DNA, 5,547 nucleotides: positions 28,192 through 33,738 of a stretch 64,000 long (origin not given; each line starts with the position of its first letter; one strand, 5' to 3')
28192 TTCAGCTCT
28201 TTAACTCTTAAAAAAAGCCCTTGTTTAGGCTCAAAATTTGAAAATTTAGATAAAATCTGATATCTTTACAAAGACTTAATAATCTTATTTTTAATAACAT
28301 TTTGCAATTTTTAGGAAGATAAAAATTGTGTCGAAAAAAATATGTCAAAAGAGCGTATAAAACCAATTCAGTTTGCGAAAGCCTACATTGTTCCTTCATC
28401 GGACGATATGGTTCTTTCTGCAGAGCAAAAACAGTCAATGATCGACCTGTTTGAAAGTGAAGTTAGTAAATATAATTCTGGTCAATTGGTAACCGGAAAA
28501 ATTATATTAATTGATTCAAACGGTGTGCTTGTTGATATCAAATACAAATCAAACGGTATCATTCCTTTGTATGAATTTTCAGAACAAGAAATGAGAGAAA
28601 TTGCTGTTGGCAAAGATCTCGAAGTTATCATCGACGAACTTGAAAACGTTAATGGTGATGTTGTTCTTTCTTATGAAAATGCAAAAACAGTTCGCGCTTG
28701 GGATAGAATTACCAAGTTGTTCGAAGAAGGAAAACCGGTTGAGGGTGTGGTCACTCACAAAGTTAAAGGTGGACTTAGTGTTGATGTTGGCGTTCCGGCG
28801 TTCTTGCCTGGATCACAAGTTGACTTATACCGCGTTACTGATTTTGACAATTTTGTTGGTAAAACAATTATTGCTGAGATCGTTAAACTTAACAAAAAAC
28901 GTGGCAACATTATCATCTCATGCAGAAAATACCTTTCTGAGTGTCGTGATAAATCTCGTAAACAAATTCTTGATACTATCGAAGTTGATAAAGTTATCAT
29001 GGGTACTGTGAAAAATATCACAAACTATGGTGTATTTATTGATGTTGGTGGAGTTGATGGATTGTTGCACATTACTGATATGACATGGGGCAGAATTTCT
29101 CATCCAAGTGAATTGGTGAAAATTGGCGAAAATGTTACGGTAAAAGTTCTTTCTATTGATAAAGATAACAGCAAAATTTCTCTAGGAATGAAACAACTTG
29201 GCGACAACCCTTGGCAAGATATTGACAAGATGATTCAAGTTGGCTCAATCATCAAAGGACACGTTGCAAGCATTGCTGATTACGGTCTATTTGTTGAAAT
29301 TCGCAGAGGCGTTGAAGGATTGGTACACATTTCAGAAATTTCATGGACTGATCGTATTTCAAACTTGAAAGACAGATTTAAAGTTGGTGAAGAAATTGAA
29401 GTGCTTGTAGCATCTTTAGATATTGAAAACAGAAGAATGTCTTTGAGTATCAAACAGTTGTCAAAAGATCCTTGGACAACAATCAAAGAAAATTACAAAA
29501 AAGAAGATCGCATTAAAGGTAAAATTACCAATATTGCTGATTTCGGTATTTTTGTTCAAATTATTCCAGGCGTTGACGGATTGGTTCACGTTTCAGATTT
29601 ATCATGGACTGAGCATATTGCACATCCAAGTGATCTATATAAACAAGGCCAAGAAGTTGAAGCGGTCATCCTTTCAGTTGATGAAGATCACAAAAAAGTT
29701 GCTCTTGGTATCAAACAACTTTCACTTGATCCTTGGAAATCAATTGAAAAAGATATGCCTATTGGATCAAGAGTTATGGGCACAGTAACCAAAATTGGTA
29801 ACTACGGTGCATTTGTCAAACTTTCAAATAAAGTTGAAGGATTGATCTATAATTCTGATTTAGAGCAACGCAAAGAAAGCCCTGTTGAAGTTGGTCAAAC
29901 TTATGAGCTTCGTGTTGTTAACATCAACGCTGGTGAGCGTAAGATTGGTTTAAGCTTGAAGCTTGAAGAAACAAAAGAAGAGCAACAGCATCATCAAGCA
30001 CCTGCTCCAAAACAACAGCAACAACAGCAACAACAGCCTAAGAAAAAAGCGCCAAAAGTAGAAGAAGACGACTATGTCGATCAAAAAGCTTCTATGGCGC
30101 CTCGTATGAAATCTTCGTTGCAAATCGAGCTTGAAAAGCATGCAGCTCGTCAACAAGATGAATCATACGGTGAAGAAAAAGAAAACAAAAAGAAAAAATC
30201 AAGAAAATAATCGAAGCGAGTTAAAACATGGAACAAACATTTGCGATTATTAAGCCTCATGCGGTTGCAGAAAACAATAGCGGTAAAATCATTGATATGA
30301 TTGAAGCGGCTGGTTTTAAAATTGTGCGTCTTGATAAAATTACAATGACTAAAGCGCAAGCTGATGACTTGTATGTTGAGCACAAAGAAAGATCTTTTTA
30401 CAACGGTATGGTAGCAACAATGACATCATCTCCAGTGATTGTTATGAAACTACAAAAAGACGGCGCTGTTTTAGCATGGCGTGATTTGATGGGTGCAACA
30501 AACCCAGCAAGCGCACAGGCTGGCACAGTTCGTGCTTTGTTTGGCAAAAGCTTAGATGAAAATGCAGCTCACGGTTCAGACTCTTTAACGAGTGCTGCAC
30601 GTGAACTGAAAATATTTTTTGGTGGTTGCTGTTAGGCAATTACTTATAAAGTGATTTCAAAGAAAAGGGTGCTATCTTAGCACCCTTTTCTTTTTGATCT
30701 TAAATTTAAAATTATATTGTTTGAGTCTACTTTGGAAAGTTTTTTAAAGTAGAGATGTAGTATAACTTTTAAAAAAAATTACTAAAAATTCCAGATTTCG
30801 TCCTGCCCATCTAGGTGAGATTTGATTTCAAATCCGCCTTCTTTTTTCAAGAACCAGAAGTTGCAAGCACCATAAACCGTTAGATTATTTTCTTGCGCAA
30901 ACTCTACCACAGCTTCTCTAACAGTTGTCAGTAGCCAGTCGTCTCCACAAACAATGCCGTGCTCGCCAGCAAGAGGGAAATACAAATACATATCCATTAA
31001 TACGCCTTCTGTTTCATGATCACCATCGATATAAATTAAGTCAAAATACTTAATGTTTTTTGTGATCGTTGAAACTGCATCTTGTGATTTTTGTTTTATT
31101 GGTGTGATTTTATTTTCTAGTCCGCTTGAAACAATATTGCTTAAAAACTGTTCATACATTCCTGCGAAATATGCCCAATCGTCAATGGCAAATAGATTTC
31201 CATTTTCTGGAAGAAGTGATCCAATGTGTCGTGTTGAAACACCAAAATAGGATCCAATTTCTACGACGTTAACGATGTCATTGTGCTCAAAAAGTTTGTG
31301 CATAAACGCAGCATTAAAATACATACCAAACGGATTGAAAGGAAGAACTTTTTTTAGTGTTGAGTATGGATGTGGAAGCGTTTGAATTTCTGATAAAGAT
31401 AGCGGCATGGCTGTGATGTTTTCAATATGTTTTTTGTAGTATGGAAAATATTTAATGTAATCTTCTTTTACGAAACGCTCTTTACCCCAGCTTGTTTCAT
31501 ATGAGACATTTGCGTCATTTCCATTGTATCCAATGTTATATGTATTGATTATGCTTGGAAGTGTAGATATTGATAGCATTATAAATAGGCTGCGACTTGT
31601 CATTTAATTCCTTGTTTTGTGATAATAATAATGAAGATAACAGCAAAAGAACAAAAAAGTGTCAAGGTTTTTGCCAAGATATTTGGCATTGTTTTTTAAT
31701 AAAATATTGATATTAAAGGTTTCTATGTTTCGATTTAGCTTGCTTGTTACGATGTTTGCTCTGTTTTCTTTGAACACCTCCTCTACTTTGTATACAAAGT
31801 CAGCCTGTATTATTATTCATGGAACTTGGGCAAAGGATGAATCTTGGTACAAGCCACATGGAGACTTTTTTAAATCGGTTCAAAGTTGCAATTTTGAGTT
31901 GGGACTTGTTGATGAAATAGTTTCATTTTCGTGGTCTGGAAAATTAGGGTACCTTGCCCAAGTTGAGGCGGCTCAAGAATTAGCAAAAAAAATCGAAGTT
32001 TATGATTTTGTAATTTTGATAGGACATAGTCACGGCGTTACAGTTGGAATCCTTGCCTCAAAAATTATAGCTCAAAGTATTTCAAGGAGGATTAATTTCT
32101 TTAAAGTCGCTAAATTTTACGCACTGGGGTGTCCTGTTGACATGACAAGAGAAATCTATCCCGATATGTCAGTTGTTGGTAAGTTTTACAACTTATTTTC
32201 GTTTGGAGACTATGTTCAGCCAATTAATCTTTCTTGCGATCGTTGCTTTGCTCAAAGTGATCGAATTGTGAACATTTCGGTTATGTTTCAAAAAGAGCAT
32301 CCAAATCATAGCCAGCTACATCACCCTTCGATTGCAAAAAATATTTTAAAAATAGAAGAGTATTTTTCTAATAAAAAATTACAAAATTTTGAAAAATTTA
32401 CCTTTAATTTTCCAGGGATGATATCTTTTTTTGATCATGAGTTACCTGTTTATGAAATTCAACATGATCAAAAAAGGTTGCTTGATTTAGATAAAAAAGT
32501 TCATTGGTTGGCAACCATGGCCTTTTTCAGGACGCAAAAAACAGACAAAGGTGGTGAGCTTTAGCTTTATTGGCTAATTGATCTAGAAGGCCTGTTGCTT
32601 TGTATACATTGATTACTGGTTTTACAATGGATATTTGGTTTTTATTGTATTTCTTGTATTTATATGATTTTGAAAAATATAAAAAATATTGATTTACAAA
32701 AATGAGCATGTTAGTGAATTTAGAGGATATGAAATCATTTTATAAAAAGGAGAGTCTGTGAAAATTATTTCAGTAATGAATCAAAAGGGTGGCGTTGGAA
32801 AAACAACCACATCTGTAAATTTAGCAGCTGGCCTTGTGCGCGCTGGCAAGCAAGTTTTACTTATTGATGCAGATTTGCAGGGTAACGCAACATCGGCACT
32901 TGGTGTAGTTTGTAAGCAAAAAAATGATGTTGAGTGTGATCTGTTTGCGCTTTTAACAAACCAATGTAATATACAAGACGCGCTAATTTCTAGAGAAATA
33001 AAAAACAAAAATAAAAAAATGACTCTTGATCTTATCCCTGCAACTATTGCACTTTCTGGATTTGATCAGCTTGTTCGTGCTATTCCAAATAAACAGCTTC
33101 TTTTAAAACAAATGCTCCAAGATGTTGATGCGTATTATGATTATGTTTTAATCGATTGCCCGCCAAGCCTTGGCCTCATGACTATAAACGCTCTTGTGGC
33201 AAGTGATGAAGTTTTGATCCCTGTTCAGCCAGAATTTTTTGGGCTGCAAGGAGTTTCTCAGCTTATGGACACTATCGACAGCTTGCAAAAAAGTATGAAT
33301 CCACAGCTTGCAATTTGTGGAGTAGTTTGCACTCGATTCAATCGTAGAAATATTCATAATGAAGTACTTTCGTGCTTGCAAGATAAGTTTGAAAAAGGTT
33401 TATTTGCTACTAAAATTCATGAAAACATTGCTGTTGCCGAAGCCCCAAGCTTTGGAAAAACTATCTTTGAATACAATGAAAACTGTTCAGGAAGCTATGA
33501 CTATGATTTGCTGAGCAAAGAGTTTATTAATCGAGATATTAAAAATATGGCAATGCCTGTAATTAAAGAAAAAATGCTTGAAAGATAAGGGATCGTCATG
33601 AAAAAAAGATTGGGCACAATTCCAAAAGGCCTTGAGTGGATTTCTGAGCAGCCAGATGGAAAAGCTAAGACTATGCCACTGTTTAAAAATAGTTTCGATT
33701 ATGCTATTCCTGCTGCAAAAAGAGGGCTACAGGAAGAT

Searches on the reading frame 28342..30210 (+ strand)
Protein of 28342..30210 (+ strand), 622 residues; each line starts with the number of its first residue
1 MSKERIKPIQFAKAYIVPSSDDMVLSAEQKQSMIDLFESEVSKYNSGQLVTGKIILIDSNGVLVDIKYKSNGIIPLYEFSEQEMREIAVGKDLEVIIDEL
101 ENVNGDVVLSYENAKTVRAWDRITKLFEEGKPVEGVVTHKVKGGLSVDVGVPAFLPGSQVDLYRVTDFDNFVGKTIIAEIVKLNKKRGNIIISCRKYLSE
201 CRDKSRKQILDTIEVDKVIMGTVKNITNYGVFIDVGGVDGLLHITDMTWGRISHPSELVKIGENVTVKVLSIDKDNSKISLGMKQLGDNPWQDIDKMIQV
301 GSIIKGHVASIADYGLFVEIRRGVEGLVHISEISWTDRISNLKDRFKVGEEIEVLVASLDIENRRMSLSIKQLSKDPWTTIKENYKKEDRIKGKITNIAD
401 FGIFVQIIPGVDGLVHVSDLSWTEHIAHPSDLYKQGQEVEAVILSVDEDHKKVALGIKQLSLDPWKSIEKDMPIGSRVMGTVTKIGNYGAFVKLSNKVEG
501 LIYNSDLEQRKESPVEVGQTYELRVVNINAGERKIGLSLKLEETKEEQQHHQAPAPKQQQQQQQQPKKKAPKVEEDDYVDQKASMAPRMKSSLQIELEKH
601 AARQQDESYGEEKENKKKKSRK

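Call 11: search_protein_families(library=pfam, proteins=[window:28342-30210:+])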
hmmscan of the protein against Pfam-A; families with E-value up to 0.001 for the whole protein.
window:28342-30210:+ (622 aa): 5 families
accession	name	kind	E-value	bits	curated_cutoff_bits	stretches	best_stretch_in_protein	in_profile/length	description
PF00575.29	S1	-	4.9e-88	290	22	6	386-458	3-74/74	S1 RNA binding domain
PF23459.1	S1_RRP5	-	1.6e-23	83.5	27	2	390-455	6-70/72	RRP5 S1 domain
PF21710.3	Spt6_S1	-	5.3e-18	65.5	27.5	0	481-541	23-88/91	Spt6, S1/OB domain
PF13509.12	S1_2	-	9e-05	23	21.8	0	300-334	1-35/61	S1 domain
PF24685.1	OB_RRP5_4th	-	0.00017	21.9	31.5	0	312-357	22-69/92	RRP5 OB-fold domain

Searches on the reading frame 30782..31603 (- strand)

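Call 14: search_protein_families(library=pfam, max_evalue=0.00001, proteins=[window:30782-31603:-])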
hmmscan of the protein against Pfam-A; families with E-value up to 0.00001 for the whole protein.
window:30782-31603:- (273 aa): 2 families
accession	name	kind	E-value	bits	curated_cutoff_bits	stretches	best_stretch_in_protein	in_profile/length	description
PF13578.12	Methyltransf_24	-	5.8e-19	69.4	26.3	1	114-223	1-105/105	Methyltransferase domain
PF01596.23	Methyltransf_3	-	2.5e-08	33.9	22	1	98-197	33-131/204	O-methyltransferase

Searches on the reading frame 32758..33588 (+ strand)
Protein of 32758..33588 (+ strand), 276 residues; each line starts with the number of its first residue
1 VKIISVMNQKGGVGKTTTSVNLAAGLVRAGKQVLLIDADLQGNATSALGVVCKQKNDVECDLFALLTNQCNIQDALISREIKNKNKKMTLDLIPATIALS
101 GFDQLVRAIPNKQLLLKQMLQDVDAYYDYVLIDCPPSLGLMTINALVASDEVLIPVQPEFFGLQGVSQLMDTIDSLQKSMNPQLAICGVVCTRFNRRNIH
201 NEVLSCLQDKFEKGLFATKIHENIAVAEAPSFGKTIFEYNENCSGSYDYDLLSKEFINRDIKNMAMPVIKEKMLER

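Call 14: search_protein_families(library=pfam, max_evalue=0.00001, proteins=[window:32758-33588:+])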
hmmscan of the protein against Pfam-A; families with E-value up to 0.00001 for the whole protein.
window:32758-33588:+ (276 aa): 7 families
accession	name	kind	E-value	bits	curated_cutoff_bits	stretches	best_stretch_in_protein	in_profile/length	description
PF13614.12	AAA_31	-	4.3e-62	209.6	27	1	1-186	1-177/177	AAA domain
PF01656.29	CbiA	-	2.3e-27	95.9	25.4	1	4-236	1-125/125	CobQ/CobB/MinD/ParA nucleotide binding domain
PF10609.15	ParA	-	3.4e-15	56.6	27.1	1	2-174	4-161/246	NUBPL iron-transfer P-loop NTPase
PF09140.17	MipZ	-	1.7e-11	44.4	20.7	1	3-42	2-41/262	ATPase MipZ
PF00142.24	Fer4_NifH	-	2.9e-09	37.3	25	1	9-272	7-260/271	4Fe-4S iron sulfur cluster binding proteins, NifH/frxC family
PF02374.21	ArsA_ATPase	-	6.7e-08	32.5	24.3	1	6-137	5-135/305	Anion-transporting ATPase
PF06564.18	CBP_BcsQ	-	7.3e-08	32.7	21.3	0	1-38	1-38/234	Cellulose biosynthesis protein BcsQ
